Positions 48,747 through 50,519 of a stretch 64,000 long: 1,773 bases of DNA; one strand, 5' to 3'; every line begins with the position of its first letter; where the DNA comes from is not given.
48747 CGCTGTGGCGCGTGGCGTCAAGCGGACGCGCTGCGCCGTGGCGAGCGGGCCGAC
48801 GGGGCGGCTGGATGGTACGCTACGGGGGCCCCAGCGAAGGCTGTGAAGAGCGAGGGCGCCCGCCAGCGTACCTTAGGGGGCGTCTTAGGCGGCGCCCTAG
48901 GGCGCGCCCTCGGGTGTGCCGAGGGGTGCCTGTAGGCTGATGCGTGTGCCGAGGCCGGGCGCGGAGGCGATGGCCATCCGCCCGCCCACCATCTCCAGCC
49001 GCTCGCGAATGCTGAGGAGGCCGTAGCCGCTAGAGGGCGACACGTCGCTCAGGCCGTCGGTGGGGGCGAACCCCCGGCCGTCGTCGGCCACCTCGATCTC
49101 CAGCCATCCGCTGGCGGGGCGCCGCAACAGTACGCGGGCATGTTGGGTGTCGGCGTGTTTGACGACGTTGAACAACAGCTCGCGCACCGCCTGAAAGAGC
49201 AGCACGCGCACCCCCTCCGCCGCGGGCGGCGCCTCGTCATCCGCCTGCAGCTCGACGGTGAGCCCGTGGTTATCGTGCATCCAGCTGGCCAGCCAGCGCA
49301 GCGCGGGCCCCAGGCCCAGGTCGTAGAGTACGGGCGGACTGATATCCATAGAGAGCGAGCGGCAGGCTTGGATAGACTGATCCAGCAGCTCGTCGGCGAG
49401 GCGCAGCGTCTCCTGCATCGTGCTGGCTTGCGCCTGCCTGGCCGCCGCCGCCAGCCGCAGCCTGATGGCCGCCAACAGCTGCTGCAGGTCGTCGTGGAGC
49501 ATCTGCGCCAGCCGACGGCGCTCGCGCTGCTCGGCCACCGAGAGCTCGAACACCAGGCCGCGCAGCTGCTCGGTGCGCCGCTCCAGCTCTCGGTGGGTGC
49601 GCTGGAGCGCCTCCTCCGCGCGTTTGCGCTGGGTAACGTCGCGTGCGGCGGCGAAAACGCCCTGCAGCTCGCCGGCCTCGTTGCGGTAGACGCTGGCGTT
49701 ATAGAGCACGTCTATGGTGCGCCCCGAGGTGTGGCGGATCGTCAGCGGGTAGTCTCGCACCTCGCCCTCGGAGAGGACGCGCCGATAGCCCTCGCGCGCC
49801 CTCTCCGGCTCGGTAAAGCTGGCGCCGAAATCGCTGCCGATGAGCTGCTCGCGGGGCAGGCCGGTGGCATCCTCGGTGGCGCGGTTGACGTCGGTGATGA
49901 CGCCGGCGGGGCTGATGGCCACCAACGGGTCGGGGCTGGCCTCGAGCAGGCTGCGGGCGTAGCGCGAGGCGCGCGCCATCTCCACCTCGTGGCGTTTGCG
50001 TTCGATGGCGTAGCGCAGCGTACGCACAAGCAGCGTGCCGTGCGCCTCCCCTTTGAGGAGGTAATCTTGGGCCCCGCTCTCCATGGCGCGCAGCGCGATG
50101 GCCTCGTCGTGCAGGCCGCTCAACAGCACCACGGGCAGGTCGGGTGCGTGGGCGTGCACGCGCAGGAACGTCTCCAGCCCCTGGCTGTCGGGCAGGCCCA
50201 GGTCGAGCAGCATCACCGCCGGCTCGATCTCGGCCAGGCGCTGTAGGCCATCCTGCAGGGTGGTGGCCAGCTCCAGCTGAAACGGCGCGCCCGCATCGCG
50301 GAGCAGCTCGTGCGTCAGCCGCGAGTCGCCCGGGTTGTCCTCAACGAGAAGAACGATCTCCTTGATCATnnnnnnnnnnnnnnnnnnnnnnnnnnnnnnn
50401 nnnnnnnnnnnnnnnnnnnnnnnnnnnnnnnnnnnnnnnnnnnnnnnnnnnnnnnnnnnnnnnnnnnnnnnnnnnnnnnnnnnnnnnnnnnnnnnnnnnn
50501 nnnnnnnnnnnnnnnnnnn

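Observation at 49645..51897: Two neighbouring sensor kinases share a ~319-bp nucleotide-identical PAS-coding block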

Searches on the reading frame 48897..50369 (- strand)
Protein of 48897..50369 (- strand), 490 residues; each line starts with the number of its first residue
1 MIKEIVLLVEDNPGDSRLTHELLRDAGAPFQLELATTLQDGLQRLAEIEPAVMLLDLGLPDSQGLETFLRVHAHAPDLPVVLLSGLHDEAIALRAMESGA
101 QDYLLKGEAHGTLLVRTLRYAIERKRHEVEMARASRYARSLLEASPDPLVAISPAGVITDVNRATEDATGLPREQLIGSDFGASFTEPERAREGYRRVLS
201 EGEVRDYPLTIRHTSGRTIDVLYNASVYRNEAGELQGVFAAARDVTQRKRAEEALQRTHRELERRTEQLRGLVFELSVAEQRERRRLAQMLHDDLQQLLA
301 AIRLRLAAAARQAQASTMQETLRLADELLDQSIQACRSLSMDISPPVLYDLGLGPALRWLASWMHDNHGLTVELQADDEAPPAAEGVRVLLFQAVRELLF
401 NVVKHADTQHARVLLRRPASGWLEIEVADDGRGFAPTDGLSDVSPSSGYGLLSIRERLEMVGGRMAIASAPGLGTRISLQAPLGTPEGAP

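Call 5: search_protein_families(library=pfam, proteins=[window:48897-50369:-], max_evalue=0.01)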
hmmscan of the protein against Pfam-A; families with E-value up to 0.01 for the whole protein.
window:48897-50369:- (490 aa): 9 families
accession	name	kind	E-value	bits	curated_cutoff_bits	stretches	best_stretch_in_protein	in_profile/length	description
PF00072.30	Response_reg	-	2.7e-17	63.4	30.2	1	6-114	1-107/111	Response regulator receiver domain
PF00989.32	PAS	-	2.9e-15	56.7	22.6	1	139-245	4-113/113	PAS fold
PF08448.16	PAS_4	-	4.9e-15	56.2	23.1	1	142-250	1-110/110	PAS fold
PF02518.31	HATPase_c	-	2e-13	51.2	26.4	1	388-483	3-109/111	Histidine kinase-, DNA gyrase B-, and HSP90-like ATPase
PF13426.13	PAS_9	-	6.5e-11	42.9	27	1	149-247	4-103/103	PAS domain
PF07730.19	HisKA_3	-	3.7e-09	37.4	24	1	283-347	1-67/68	Histidine kinase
PF13581.12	HATPase_c_2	-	7.3e-06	26.4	27.4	1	392-455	33-106/127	Histidine kinase-like ATPase domain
PF13188.13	PAS_8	-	3.1e-05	24.1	21.8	1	139-192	4-54/65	PAS domain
PF08447.18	PAS_3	-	0.0081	16.8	25.6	0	159-236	2-83/89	PAS fold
